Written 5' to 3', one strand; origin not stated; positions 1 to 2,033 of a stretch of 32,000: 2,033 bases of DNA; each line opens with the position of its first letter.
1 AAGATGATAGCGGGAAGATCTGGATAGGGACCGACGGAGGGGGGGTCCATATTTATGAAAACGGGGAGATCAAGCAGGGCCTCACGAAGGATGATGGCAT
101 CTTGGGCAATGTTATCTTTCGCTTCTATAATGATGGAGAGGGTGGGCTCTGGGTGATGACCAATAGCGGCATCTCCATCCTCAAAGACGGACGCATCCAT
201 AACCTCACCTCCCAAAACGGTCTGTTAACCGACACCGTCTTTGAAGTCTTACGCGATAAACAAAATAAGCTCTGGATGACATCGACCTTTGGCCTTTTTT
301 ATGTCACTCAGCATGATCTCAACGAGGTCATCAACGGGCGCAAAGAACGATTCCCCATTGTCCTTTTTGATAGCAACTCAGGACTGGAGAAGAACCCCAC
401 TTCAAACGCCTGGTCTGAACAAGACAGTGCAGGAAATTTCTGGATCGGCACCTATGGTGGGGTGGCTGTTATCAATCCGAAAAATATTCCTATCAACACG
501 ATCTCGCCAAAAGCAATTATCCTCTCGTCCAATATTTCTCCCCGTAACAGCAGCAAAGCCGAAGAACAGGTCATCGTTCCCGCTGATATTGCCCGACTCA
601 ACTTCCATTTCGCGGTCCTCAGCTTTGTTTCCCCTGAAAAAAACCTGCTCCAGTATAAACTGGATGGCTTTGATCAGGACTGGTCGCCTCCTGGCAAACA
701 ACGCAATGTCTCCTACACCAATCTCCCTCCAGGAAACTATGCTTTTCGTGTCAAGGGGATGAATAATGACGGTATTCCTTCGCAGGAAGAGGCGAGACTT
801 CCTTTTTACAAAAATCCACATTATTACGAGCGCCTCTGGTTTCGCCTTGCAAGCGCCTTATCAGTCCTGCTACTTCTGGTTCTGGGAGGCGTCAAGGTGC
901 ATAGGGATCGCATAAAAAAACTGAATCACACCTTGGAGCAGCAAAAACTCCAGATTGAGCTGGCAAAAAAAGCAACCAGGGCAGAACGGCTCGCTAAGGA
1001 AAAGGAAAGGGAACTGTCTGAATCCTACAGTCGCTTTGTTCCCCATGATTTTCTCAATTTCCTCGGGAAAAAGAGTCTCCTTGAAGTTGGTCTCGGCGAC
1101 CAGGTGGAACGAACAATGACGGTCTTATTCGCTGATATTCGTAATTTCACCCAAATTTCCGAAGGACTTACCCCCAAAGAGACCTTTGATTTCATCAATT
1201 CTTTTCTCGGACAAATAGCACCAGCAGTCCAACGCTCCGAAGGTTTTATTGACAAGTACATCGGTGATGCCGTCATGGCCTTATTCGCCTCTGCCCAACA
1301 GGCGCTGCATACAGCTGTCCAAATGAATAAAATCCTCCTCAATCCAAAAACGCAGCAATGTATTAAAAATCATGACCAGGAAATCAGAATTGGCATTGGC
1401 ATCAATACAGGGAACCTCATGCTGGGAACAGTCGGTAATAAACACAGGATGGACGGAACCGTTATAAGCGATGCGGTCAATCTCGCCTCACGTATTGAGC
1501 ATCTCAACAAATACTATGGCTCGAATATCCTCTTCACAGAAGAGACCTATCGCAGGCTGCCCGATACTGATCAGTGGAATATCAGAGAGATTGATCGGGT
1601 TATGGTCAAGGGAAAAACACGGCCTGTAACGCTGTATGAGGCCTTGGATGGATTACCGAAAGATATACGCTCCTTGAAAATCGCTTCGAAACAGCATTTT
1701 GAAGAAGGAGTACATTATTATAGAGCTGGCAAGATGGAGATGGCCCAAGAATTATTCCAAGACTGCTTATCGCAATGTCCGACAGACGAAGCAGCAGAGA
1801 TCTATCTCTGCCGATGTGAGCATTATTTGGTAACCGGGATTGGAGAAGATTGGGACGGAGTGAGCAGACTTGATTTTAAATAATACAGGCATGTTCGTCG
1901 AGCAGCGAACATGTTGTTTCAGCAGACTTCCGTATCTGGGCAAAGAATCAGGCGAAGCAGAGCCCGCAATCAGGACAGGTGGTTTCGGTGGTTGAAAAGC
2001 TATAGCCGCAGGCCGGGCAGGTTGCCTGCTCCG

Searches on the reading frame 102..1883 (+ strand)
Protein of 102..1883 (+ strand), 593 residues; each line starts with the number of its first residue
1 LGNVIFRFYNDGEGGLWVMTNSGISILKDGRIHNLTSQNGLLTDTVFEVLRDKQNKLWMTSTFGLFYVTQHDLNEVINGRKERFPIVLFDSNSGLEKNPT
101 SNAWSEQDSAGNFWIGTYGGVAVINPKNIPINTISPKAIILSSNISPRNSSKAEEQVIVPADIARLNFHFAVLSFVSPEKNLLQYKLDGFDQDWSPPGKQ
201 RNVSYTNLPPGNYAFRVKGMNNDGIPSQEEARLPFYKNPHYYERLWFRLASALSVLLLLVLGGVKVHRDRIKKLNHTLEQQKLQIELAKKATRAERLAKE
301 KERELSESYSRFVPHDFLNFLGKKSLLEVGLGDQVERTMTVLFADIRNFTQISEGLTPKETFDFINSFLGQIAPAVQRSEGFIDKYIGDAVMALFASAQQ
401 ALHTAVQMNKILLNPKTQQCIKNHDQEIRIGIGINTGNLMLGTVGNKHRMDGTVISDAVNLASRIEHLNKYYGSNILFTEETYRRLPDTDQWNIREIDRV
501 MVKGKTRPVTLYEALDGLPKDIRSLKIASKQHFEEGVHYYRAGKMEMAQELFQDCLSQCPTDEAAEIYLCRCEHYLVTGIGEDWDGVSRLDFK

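Call 4: search_protein_families(library=ncbifam, proteins=[window:102-1883:+], max_evalue=0.001)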
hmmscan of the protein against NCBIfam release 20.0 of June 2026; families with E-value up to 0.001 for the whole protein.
window:102-1883:+ (593 aa): 1 family
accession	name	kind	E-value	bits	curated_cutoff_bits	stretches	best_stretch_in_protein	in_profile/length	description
NF052228.1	T9SS_PorZ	equivalog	7.3e-05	21.4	260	1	11-133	439-565/757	type IX secretion system anionic LPS delivery protein PorZ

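Call 28: search_protein_families(library=pfam, proteins=[window:102-1883:+], max_evalue=0.01)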
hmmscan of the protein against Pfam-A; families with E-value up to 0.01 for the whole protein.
window:102-1883:+ (593 aa): 5 families
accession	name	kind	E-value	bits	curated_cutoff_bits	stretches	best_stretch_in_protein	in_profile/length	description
PF00211.25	Guanylate_cyc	-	8.5e-22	78.1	21.9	1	337-510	7-178/183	Adenylate and Guanylate cyclase catalytic domain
PF07495.19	Y_Y_Y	-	2e-17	63.3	26.6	1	175-236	2-63/65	Y_Y_Y domain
PF07494.17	Reg_prop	-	2.2e-06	27.6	20.4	0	107-119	12-24/24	Two component regulator propeller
PF07719.23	TPR_2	-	0.0042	17.6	27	0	532-562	4-34/34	Tetratricopeptide repeat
PF23231.1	HAT_Syf1_CNRKL1_C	-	0.0088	15.3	27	0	538-570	181-213/397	Pre-mRNA-splicing factor Syf1/CRNKL1 C-terminal HAT repeat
